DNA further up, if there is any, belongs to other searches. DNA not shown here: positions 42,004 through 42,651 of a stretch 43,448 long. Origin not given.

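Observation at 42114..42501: Secreted-protein gene inserted antisense between tail chaperone GT and the tape measure gene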

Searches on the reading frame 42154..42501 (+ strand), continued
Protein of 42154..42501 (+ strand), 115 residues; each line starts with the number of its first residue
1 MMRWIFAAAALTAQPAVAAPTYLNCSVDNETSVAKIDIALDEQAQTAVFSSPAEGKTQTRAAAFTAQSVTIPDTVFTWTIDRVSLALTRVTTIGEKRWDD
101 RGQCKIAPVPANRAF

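Call 49: search_solved_structures(query=A2, max_evalue=10)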
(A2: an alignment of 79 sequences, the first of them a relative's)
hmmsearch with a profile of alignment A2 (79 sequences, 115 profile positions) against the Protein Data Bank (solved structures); distinct sequences matched with E-value up to 10: 3.
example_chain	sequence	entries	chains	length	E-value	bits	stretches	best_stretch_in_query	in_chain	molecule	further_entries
3b2m_A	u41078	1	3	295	1.2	12.1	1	37-77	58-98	Putative uncharacterized protein SPy0128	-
3gld_A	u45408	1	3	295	1.3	12.1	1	37-77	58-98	Pilin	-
3gle_A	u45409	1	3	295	1.3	12.1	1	37-77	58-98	Pilin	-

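Call 50: find_encoding_contigs(protein=P0050, flank=6000, max_places=2)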
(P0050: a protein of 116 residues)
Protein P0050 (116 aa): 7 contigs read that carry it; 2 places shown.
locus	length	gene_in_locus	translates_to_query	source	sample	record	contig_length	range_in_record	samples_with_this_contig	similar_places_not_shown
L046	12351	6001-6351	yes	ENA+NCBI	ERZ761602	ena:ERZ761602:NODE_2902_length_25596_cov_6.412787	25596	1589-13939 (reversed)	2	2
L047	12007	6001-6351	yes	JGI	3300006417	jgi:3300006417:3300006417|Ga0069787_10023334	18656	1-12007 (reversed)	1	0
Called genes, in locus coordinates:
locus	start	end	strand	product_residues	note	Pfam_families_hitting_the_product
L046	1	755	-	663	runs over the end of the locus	PF09039:HTH_Tnp_Mu_2, PF02914:DDE_2, PF09299:Mu-transpos_C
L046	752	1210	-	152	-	-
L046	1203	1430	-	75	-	-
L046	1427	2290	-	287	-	-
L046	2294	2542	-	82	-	-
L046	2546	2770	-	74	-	-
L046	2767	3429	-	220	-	-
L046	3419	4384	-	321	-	-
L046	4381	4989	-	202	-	-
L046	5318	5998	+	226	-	PF01381:HTH_3, PF13560:HTH_31 (faint), PF00717:Peptidase_S24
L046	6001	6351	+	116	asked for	-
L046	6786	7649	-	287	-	PF00378:ECH_1, PF16113:ECH_2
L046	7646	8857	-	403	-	PF00067:p450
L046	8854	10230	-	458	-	PF00070:Pyr_redox (faint), PF00743:FMO-like, PF01266:DAO (faint), PF07992:Pyr_redox_2, PF13450:NAD_binding_8, PF13454:NAD_binding_9 (faint), PF13738:Pyr_redox_3, PF13434:Lys_Orn_oxgnase (weak), +1 more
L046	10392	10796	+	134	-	-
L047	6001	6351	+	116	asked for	-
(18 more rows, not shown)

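Call 51: find_encoding_contigs(protein=P0083, flank=6000, max_places=1)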
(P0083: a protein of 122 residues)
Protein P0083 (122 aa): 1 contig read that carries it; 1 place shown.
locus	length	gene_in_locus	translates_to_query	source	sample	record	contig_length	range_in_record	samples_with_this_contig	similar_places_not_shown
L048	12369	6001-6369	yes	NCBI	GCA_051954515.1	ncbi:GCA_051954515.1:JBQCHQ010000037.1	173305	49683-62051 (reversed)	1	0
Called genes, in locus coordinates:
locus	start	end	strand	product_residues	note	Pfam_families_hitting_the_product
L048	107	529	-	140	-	-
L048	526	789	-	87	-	-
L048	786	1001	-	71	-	-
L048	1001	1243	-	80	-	PF10073:GapR_DNA-bd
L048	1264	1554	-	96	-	-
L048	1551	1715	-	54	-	-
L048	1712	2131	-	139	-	-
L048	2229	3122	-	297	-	PF10547:P22_AR_N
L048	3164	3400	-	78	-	-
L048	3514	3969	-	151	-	-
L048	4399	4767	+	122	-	-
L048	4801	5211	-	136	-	PF15943:YdaS_toxin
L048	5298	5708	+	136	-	PF12844:HTH_19 (faint), PF01381:HTH_3 (weak), PF13443:HTH_26 (weak)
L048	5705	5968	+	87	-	-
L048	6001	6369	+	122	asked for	-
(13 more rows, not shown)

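Call 52: find_encoding_contigs(protein=P0062, flank=6000, max_places=2)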
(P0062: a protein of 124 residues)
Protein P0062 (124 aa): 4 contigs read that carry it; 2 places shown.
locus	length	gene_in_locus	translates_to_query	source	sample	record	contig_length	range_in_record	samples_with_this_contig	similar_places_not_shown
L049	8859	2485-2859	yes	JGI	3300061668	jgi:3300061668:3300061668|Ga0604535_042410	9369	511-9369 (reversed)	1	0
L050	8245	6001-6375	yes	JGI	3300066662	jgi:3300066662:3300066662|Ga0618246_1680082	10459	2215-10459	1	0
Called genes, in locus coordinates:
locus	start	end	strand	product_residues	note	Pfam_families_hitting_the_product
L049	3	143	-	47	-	?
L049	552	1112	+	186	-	-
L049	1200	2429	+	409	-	PF00589:Phage_integrase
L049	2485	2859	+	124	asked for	-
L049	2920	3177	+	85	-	-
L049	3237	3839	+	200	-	-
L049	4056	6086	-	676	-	PF00515:TPR_1 (faint), PF07719:TPR_2 (faint), PF13428:TPR_14 (faint), PF24885:TPR_NPHP3, PF13374:TPR_10 (weak), PF13424:TPR_12, PF03544:TonB_C (weak)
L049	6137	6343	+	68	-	-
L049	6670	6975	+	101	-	PF13453:Zn_ribbon_TFIIB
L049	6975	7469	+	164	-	-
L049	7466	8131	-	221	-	PF00485:PRK, PF01121:CoaE, PF02224:Cytidylate_kin (weak), PF13238:AAA_18 (weak)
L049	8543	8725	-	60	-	-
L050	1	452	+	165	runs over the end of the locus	PF04390:LptE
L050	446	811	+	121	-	-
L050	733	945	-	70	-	-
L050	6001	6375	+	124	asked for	-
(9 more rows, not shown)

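Call 61: predict_structure(alignment_id=A2)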
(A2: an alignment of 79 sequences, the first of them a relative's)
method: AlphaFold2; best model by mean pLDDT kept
length: 115 residues; sequences in the alignment: 79
mean_pLDDT: 91.1   pTM: 0.78
mean pLDDT of the five models: 91.1, 90.9, 90.8, 90.0, 89.9
residues with pLDDT >= 90: 83; 70-90: 26; 50-70: 6; < 50: 0
segments of 3 or more residues with pLDDT < 50: none
pLDDT, mean of each block of 10 residues (from residue 1): 69 76 94 94 97 93 98 97 98 97 96 76
secondary structure, 60 per line:
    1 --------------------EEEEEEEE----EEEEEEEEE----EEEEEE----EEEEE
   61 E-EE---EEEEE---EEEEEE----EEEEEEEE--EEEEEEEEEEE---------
elements in order: E21-28 E33-41 E46-51 E56-61 E68-72 E76-81 E86-93 E96-106

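Call 65: fold_search(model_id=the predicted structure, library=pdb)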
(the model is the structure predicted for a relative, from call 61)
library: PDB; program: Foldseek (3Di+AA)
matches with E <= 10: 1170; with E <= 0.001: 0
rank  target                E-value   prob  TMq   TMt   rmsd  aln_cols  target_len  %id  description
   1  9azz_B                1.2e-02  0.82  0.26  0.19  14.2       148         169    4  Crystal structure of outer membrane lipoprotein carrier protein (LolA) from Ehrlichia ruminantium (released 2024-03-20)
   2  5l8o_A                2.4e-02  0.97  0.35  0.35   5.8       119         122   13  crystal structure of human FABP6 in complex with cholate (released 2016-08-24)
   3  1mvg_MODEL_1_A        2.8e-02  0.99  0.40  0.38   5.3       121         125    8  NMR solution structure of chicken Liver basic Fatty Acid Binding Protein (Lb-FABP) (released 2003-03-04)
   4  5l8i_A                2.9e-02  0.97  0.34  0.32   4.8        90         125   16  crystal structure of human FABP6 apo-protein (released 2016-08-24)
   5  9azz_A                2.9e-02  0.60  0.24  0.17  14.3       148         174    4  Crystal structure of outer membrane lipoprotein carrier protein (LolA) from Ehrlichia ruminantium (released 2024-03-20)
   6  2qo5                  3.1e-02  0.99  0.45  0.41   4.9       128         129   11  Crystal structure of the cysteine 91 threonine mutant of zebrafish liver bile acid-binding protein complexed with cholic (released 2007-07-31)
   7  3elz_C                3.8e-02  0.99  0.44  0.39   5.2       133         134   11  Crystal structure of Zebrafish Ileal Bile Acid-Bindin Protein complexed with cholic acid (crystal form A). (released 2009-01-13)
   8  7q4y_B                3.8e-02  0.99  0.45  0.33   6.8       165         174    5  human Gid4 bound to a Gly/N-peptide (released 2022-03-09)
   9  6s1t_A                3.8e-02  0.93  0.31  0.11   8.8       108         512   11  Structure of beta-fructofuranosidase from Schwanniomyces occidentalis complexed with sucrose (released 2021-04-28)
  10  1p6p                  4.2e-02  1.00  0.43  0.41   5.1       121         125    9  Crystal Structure of Toad Liver Basic Fatty Acid-Binding Protein (released 2003-06-03)
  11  3elz_B                4.2e-02  0.99  0.44  0.39   5.1       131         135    9  Crystal structure of Zebrafish Ileal Bile Acid-Bindin Protein complexed with cholic acid (crystal form A). (released 2009-01-13)
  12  3u14_A                4.2e-02  0.91  0.30  0.10   8.6       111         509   12  Structure of D50A-fructofuranosidase from Schwanniomyces occidentalis complexed with inulin (released 2012-04-25)
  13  9etd_A                4.7e-02  0.98  0.40  0.39   5.6       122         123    9  Crystal structure of recombinant chicken liver Bile Acid Binding Protein (cL-BABP) in complex with ursodeoxycholic aci (released 2024-10-09)
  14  6mp4_E                5.3e-02  1.00  0.44  0.39   4.2        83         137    7  Human liver FABP1 bound to tetrahydrocannabinol (released 2019-11-13)
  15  5l8i_B                5.3e-02  0.95  0.38  0.36   5.4       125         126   13  crystal structure of human FABP6 apo-protein (released 2016-08-24)
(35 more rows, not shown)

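Call 78: find_encoding_contigs(protein=P0065, flank=5000, max_places=1)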
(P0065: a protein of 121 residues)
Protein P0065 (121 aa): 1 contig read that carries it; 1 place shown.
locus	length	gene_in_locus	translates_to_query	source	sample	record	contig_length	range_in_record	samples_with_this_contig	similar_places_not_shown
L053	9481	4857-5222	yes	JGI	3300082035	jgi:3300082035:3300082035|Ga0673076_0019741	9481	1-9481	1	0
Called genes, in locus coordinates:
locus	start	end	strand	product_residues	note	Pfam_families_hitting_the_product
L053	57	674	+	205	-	PF08443:RimK (weak)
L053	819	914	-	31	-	-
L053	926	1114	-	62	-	-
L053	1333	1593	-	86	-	-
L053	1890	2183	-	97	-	-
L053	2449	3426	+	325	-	PF01223:Endonuclease_NS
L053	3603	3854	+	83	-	-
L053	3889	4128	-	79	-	-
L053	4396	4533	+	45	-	-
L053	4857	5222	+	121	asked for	-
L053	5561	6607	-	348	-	-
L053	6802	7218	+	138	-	PF13619:KTSC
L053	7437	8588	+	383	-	-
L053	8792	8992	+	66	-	PF13560:HTH_31, PF01381:HTH_3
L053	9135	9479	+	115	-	?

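Call 79: find_encoding_contigs(protein=P0080, flank=5000, max_places=1)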
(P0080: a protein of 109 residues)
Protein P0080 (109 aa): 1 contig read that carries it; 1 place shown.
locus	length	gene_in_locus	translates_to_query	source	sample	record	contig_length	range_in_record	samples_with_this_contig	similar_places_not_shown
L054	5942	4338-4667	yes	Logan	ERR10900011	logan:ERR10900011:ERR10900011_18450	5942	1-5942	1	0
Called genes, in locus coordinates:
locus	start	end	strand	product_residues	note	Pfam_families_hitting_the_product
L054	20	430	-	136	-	-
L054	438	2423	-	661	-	-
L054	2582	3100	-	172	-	-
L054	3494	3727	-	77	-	-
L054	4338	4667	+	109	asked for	-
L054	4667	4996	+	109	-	-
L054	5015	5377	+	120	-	-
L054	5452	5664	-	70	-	-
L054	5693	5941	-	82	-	?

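Call 80: find_encoding_contigs(protein=P0024, flank=5000, max_places=1)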
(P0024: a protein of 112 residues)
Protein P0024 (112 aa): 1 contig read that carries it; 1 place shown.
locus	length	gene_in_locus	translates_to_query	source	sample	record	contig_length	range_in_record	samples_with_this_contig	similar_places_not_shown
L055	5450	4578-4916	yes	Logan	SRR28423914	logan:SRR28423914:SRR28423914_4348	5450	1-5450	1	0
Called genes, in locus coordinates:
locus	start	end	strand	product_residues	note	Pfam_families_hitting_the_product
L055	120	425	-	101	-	-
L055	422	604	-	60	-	-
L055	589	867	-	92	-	-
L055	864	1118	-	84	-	-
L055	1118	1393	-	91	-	-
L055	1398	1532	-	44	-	-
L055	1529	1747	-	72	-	-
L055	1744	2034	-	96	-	-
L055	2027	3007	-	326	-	-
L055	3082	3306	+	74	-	-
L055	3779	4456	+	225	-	PF13560:HTH_31 (weak), PF01381:HTH_3, PF00717:Peptidase_S24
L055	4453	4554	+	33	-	-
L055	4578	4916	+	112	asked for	-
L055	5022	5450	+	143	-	?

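Call 83: search_protein_families(library=pfam, alignment_id=A2, max_evalue=0.1)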
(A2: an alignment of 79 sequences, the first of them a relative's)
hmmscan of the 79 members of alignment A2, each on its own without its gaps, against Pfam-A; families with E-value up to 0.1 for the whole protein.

A. member 1, P0001 (115 aa): 0 families

B. families by the number of members that match (of 79 scanned): 16 families
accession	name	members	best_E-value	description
PF14230.11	DUF4333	2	0.056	Domain of unknown function (DUF4333)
PF00665.32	rve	1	0.0048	Integrase core domain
PF19469.4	DUF6006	1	0.0097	Family of unknown function (DUF6006)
PF16617.10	INTAP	1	0.013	Intersectin and clathrin adaptor AP2 binding region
PF12182.14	DUF3642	1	0.037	Bacterial lipoprotein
PF02924.19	HDPD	1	0.037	Bacteriophage lambda head decoration protein D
PF17269.7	DUF5335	1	0.041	Family of unknown function (DUF5335)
PF24929.1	GlfB_C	1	0.049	GlfB-like, C-terminal domain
PF24869.1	DUF7734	1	0.059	Domain of unknown function (DUF7734)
PF24641.1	KH_DEAH11_2nd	1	0.065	DEAH11 eukaryotic type KH-domain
PF18254.6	HMw1_D2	1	0.074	HMW1 domain 2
PF01835.25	MG2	1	0.074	MG2 domain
PF23374.1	Fn3_arc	1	0.078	Archaeal fibronectin-III type-like domain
PF13895.12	Ig_2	1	0.081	Immunoglobulin domain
PF09343.15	DUF2460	1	0.099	Conserved hypothetical protein 2217 (DUF2460)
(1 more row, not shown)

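Call 84: search_protein_families(library=phrogs, alignment_id=A2, max_evalue=0.01)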
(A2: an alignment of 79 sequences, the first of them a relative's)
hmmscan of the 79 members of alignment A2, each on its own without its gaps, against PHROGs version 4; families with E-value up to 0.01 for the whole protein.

A. member 1, P0001 (115 aa): 0 families

B. families by the number of members that match (of 79 scanned): 1 family
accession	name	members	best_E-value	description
phrog_14225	-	1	0.0085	-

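Call 88: search_dna_similar(query=P0021, collection=phages, mode=protein, max_evalue=0.01)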
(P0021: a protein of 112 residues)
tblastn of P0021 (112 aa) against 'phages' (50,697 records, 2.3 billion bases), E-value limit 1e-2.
No match.

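Call 89: search_dna_similar(query=P0050, collection=phages, mode=protein, max_evalue=0.01)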
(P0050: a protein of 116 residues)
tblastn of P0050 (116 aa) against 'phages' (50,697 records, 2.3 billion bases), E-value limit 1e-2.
No match.
